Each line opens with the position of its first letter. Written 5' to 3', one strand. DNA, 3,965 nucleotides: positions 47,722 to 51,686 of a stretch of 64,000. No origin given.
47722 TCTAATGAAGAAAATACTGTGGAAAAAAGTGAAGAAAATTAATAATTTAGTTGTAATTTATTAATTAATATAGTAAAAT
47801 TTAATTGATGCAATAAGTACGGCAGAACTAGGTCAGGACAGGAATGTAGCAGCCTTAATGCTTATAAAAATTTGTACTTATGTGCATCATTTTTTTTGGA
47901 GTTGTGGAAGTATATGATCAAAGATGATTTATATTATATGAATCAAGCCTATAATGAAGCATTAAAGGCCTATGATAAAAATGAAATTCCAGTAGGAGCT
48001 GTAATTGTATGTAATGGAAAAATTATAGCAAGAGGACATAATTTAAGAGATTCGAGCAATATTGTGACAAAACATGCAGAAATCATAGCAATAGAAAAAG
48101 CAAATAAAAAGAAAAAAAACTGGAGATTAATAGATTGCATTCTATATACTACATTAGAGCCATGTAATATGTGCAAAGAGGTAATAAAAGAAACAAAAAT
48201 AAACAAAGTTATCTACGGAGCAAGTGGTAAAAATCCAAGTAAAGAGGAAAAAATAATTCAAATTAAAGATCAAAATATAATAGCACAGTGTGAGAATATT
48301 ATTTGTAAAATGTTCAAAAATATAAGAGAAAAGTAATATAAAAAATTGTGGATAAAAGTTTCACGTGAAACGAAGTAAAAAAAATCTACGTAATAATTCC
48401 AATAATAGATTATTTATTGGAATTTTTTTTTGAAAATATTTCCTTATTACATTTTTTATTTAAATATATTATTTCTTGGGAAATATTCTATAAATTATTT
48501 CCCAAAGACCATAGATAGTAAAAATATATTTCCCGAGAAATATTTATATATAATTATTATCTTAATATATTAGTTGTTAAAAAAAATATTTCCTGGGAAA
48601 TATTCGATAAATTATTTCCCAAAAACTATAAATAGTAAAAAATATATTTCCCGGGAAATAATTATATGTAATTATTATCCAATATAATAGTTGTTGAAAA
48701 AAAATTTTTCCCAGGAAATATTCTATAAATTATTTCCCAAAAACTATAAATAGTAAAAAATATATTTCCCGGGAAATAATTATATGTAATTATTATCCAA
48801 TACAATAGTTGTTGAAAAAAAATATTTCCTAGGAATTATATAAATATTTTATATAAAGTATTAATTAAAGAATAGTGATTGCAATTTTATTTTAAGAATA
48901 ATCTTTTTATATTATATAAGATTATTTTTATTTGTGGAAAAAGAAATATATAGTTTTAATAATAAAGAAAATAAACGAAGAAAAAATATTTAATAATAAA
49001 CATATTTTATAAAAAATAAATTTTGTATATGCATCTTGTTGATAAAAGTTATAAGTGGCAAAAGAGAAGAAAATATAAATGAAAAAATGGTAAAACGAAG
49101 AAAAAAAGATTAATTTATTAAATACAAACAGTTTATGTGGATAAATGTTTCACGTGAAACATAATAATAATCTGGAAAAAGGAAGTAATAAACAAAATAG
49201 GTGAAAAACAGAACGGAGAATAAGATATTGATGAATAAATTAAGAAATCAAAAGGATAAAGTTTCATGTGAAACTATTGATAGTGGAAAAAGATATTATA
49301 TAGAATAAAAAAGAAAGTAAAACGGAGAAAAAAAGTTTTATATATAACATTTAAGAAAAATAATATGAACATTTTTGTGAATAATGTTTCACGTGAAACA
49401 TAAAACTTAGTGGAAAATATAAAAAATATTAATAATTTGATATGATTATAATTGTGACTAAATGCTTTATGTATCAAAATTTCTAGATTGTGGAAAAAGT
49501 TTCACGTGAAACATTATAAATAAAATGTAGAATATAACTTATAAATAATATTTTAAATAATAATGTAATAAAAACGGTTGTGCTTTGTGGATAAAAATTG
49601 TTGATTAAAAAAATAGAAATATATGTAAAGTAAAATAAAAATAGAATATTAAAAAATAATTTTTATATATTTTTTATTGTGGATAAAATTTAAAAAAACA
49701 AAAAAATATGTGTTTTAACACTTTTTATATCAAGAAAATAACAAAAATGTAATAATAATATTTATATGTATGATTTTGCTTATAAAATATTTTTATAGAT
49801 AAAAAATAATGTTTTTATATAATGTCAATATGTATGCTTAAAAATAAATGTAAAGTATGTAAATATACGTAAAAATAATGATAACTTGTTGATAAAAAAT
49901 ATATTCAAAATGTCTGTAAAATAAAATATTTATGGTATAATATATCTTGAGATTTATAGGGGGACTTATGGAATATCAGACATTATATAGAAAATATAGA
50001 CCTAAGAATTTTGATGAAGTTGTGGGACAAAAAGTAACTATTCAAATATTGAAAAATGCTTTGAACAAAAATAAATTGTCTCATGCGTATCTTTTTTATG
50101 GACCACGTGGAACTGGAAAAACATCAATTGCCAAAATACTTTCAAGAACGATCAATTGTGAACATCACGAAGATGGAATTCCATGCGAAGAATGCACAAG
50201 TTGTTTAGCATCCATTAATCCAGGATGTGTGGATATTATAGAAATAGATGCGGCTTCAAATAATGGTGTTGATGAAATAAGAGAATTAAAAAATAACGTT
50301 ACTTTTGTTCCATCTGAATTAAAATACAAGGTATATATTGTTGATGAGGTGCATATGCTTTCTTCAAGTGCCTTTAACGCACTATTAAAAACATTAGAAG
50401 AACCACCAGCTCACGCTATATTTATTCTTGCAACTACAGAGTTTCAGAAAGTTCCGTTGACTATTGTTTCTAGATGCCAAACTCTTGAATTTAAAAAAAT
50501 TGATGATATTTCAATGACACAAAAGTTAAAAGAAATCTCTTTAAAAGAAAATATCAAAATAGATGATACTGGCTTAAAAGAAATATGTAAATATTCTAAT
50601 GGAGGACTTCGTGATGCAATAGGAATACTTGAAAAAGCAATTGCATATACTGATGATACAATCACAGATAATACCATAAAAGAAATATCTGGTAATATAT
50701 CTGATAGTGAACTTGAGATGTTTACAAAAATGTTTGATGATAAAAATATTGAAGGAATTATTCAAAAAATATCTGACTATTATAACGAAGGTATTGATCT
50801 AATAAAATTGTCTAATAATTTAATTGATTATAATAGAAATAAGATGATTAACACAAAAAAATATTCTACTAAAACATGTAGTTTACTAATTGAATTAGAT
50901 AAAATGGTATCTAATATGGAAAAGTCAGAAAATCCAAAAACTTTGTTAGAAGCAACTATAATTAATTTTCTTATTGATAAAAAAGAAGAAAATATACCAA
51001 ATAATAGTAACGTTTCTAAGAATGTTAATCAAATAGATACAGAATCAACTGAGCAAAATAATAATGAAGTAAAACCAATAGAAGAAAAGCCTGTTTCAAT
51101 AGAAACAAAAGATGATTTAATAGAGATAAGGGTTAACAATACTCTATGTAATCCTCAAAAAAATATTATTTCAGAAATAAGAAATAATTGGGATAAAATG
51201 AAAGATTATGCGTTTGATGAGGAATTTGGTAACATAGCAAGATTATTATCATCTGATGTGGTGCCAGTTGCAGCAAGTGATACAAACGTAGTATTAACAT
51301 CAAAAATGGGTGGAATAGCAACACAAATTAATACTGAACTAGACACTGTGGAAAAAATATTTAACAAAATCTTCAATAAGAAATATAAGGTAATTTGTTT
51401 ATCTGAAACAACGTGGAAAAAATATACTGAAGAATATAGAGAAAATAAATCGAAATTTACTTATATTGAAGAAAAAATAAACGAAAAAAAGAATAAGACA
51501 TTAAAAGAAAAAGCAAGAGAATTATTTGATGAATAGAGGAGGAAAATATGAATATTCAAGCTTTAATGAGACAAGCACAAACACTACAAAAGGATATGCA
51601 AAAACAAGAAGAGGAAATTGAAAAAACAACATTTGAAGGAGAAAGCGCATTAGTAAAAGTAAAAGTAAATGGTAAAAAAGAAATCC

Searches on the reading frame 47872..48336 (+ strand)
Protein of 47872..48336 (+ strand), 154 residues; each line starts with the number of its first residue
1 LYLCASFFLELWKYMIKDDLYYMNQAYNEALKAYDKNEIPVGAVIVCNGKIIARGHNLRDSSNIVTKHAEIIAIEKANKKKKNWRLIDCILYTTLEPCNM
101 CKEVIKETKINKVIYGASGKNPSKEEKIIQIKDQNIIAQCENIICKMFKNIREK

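Call 42: search_protein_families(library=pfam, proteins=[window:47872-48336:+], max_evalue=0.0001)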
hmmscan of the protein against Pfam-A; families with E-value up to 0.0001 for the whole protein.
window:47872-48336:+ (154 aa): 2 families
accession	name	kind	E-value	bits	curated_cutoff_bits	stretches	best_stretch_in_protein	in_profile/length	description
PF00383.29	dCMP_cyt_deam_1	-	4.1e-31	107.3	25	1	17-116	2-101/102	Cytidine and deoxycytidylate deaminase zinc-binding region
PF14437.12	MafB19-deam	-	1.7e-29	103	27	1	18-152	2-142/142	MafB19-like deaminase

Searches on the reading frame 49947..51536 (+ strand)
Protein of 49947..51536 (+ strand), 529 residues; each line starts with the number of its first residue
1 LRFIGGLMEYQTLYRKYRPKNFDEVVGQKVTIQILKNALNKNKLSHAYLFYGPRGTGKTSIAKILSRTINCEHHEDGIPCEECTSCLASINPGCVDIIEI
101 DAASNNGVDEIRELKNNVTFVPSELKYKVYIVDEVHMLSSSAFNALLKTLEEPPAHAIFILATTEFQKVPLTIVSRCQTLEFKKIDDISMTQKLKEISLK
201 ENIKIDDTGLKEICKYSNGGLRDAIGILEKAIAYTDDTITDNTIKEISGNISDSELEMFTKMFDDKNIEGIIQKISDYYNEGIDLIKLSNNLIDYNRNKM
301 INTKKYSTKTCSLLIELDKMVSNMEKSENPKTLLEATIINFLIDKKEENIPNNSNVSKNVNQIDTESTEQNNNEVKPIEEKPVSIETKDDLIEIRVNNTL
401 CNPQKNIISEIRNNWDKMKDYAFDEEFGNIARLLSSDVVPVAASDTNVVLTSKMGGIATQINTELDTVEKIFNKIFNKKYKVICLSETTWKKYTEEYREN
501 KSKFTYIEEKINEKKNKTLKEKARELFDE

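Call 42: search_protein_families(library=pfam, proteins=[window:49947-51536:+], max_evalue=0.0001)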
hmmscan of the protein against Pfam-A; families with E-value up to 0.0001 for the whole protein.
window:49947-51536:+ (529 aa): 7 families
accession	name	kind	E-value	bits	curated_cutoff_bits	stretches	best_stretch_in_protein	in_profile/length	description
PF13177.12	DNA_pol3_delta2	-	7.6e-46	156.5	27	1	28-185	2-160/161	DNA polymerase III, delta subunit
PF00004.35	AAA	-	1.1e-11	45.8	21.2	1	48-179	1-125/131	ATPase family associated with various cellular activities (AAA)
PF05496.18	RuvB_N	-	2e-07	31.4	27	1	18-90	2-78/159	Holliday junction DNA helicase RuvB P-loop domain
PF22608.2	DNAX_ATPase_lid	-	4.3e-07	30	27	1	191-236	3-48/49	DNA polymerase III clamp loader subunit, ATPase lid domain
PF21960.2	RCF1-5-like_lid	-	1e-06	29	27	1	193-229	2-39/43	RCF1/5-like, AAA+ ATPase lid domain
PF07728.20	AAA_5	-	1.3e-05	25.6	22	0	49-72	3-27/139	AAA domain (dynein-related subfamily)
PF06068.19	TIP49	-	1.9e-05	24.4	23.8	0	25-72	26-77/347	TIP49 P-loop domain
